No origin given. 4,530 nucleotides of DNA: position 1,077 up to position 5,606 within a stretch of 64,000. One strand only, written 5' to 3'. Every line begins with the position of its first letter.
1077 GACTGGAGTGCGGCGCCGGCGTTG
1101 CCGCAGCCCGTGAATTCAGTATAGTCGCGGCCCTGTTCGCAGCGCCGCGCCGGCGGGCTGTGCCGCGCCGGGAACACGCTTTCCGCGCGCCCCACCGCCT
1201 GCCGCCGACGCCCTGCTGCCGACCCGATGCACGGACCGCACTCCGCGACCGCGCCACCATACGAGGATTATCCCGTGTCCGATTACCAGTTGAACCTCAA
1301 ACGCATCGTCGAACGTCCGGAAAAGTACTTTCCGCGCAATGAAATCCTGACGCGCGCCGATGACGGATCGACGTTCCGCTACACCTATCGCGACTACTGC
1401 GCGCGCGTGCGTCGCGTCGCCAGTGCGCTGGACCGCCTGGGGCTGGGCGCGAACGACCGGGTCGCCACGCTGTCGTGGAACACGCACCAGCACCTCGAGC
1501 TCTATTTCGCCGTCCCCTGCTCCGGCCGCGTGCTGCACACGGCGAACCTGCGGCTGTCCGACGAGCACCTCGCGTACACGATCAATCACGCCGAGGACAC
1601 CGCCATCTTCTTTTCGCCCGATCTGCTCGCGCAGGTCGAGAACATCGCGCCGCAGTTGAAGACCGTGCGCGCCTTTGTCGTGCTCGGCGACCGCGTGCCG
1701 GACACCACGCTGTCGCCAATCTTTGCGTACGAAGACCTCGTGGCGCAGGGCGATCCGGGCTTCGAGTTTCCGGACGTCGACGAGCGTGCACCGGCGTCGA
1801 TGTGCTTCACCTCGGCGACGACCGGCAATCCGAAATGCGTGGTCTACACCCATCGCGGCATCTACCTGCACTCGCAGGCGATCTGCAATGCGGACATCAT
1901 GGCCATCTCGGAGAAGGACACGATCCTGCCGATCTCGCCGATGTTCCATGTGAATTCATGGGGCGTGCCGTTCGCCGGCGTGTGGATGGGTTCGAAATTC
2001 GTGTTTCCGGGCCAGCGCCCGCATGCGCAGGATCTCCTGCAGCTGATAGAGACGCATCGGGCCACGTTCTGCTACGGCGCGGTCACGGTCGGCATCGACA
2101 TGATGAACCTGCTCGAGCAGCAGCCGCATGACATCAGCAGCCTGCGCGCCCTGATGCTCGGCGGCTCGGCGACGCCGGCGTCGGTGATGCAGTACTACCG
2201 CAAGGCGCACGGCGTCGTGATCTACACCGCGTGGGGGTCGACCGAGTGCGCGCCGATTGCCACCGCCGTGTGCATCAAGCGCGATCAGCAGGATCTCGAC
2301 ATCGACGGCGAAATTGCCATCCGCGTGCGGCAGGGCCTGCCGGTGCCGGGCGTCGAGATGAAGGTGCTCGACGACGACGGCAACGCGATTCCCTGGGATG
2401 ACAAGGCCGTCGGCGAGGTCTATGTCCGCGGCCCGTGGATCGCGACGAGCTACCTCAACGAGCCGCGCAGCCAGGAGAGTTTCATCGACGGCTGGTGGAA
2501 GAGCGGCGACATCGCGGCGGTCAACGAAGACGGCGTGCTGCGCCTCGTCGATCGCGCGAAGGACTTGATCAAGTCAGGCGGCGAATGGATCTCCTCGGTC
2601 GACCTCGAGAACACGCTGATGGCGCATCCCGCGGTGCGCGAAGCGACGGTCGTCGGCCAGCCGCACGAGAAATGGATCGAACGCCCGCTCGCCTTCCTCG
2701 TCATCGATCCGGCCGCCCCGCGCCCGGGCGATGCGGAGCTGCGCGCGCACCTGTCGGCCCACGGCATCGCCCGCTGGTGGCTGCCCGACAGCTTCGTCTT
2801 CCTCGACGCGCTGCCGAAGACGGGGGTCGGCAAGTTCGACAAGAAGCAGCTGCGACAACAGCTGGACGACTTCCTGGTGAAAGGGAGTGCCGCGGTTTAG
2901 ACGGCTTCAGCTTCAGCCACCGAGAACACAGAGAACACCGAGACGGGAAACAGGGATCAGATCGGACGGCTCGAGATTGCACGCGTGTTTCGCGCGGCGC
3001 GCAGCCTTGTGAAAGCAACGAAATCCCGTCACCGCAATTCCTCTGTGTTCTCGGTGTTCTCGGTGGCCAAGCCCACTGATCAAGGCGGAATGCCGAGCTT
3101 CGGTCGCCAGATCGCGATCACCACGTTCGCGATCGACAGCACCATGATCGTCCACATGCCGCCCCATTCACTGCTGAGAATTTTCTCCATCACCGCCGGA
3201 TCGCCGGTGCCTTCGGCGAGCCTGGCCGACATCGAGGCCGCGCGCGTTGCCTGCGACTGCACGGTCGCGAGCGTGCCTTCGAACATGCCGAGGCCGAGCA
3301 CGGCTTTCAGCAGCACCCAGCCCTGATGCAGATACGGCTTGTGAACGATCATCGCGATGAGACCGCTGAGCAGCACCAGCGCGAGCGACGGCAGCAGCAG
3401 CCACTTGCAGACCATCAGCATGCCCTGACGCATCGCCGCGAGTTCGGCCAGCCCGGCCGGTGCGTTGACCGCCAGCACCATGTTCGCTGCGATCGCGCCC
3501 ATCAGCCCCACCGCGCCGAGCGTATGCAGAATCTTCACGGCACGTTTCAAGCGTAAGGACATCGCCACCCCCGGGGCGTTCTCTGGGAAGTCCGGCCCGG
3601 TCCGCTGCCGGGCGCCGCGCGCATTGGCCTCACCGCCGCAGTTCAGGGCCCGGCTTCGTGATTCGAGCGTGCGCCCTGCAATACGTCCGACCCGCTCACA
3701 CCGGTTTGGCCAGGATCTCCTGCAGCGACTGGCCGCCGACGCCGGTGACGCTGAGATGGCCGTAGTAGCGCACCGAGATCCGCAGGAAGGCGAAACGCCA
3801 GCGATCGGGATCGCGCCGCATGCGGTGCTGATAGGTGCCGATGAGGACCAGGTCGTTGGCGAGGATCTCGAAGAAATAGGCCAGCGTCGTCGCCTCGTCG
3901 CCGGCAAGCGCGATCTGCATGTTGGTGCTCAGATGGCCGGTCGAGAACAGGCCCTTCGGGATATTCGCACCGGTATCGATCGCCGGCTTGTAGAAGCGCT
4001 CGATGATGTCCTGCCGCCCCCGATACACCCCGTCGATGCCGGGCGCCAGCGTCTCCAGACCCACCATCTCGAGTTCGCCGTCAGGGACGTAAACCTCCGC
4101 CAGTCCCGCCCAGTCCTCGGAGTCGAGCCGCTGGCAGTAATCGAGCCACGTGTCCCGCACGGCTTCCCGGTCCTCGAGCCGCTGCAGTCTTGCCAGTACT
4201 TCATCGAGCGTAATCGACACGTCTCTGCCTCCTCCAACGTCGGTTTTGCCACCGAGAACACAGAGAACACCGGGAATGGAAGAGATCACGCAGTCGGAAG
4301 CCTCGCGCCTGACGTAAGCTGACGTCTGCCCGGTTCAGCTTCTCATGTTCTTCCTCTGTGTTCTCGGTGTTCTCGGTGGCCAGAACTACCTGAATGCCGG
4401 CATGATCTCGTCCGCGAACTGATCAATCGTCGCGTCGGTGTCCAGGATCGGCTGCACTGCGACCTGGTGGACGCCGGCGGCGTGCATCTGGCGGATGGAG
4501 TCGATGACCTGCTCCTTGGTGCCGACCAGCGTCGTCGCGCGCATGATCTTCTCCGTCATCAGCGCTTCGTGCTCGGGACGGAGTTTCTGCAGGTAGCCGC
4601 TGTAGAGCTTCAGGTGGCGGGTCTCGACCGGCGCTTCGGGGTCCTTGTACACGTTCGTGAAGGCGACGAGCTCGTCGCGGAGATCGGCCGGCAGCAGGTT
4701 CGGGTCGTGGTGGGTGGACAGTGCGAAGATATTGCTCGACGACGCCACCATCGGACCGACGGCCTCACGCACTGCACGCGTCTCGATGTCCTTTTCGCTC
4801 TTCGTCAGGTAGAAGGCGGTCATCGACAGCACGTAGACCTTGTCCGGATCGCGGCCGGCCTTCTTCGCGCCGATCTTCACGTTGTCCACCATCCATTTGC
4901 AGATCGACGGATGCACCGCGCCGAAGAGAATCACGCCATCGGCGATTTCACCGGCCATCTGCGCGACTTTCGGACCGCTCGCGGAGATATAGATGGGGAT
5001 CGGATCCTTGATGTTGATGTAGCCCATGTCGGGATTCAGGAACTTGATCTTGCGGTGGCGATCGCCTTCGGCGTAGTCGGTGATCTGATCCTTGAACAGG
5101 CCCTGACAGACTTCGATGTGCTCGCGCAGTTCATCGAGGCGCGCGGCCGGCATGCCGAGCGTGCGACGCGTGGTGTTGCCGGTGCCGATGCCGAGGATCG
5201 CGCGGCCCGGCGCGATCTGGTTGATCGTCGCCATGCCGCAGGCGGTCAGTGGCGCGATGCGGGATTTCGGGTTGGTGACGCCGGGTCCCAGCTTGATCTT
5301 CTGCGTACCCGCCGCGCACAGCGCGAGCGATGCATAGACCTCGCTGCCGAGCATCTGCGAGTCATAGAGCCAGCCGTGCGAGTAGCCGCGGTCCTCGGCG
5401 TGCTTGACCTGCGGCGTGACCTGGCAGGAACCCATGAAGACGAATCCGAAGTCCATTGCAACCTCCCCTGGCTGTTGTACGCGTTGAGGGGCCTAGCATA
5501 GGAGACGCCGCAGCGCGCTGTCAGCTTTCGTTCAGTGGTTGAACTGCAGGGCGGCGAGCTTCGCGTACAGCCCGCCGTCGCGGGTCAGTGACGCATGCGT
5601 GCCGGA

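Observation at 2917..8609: Second MITE-like family with conserved 26-bp terminal inverted repeats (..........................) but unrelated interiors, always at gene 3' ends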

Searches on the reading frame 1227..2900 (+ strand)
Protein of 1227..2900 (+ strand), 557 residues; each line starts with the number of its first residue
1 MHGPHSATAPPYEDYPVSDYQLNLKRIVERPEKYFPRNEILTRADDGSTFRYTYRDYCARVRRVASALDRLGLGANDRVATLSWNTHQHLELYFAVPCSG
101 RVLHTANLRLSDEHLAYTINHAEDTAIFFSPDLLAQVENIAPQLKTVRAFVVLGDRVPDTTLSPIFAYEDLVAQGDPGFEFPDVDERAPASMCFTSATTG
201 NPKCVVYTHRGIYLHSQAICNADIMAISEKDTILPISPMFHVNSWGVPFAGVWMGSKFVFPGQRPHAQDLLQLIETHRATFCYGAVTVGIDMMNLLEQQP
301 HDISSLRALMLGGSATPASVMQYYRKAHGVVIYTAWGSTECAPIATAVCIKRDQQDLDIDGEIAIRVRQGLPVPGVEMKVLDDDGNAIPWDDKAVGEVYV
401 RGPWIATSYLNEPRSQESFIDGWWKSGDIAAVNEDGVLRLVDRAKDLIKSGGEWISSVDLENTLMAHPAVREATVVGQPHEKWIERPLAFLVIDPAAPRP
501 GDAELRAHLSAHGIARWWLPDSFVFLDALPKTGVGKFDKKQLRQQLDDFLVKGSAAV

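Call 18: find_encoding_contigs(protein=window:1227-2900:+, flank=3000, max_places=4)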
Protein window:1227-2900:+ (557 aa): no gene with exactly this product is on record in the collection.

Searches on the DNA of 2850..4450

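Call 23: search_rna_families(source=window, start=2850, end=4450, threshold=evalue, max_evalue=10)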
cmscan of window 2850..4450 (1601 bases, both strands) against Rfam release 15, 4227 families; matches with E-value up to 10: 3.
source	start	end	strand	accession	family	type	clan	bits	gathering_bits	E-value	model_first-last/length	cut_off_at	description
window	3837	3864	+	RF01273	sR34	Gene; snRNA; snoRNA; CD-box;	-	17.5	40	3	1-54/54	no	Small nucleolar RNA sR34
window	3347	3386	-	RF01059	mir-598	Gene; miRNA;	-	15.7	69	7.7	1-80/80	no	mir-598 microRNA precursor family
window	3193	3283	+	RF02571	Mcr7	Gene; sRNA;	-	10.8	380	7.8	1-351/351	no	mcr7 sRNA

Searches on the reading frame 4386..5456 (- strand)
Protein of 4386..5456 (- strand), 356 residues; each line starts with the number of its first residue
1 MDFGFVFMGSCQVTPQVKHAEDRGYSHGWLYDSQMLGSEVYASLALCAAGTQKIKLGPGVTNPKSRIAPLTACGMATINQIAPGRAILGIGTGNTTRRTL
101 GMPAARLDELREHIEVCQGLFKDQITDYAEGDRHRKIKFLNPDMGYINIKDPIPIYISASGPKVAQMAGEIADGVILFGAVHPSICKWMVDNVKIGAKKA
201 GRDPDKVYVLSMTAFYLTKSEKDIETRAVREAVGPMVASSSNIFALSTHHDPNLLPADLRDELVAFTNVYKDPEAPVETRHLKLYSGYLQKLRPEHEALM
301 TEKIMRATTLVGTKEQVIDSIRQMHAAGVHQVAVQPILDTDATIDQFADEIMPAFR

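Call 56: find_related_loci(query=window:4386-5456:-, collection=metagenome_contigs, flank=10000)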
Query window:4386-5456:- (356 aa) in metagenome_contigs; peptide patterns used: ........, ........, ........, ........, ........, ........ (x = any residue, [..] = any of these).
69 stretches matched a pattern; 45 encode a relative of the query (tblastn E <= 1e-3); 45 distinct loci.
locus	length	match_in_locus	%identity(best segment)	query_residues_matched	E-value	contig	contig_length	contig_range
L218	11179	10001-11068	95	1-356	0e+0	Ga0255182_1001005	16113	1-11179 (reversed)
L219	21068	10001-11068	94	1-356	0e+0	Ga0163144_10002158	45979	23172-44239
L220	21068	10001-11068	93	1-356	0e+0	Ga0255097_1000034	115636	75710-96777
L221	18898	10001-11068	92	1-356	0e+0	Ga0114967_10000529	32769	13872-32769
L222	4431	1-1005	95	22-356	0e+0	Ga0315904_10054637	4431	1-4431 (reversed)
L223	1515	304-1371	83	1-356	0e+0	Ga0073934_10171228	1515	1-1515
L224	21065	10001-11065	74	1-355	0e+0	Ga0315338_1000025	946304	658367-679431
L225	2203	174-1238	72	1-355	0e+0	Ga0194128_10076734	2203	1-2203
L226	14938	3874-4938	73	1-355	0e+0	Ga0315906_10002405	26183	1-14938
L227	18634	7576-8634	74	1-353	0e+0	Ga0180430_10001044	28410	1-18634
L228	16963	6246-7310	71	1-355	0e+0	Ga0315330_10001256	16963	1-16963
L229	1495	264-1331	72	1-356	0e+0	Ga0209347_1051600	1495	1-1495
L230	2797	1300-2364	72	1-355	0e+0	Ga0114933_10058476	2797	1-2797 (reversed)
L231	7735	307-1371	72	1-355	3e-180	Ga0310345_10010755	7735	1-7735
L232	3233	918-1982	72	1-355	0e+0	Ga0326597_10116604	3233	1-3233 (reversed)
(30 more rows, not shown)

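Call 71: find_encoding_contigs(protein=window:4386-5456:-, flank=6000, max_places=8)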
Protein window:4386-5456:- (356 aa): 4 contigs read that carry it; 2 places shown.
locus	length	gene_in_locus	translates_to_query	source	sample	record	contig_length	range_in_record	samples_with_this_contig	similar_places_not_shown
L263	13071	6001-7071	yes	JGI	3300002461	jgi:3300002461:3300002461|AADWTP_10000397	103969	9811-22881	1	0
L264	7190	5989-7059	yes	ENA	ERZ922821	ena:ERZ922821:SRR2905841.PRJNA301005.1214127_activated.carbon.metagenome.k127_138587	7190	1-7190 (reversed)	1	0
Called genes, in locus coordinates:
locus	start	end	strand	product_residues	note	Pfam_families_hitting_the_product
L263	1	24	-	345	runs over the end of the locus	PF00296:Bac_luciferase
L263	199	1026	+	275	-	PF04378:RsmJ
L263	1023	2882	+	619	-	PF00512:HisKA, PF02518:HATPase_c, PF00072:Response_reg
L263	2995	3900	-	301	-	PF10340:Say1_Mug180, PF20434:BD-FAE, PF07859:Abhydrolase_3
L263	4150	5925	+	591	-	PF00664:ABC_membrane, PF02463:SMC_N (weak), PF00005:ABC_tran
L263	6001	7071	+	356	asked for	PF00296:Bac_luciferase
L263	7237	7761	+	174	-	PF13577:SnoaL_4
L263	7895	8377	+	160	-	-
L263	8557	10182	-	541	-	PF00501:AMP-binding, PF13193:AMP-binding_C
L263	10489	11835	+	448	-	PF01875:Memo, PF01871:AMMECR1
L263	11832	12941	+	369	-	PF13353:Fer4_12 (faint), PF04055:Radical_SAM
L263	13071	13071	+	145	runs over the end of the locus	PF10116:Host_attach, PF18854:baeRF_family10 (faint), PF18856:baeRF_family12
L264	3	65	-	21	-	?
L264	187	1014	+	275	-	PF04378:RsmJ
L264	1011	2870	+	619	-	PF00512:HisKA, PF02518:HATPase_c, PF00072:Response_reg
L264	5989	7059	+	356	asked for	PF00296:Bac_luciferase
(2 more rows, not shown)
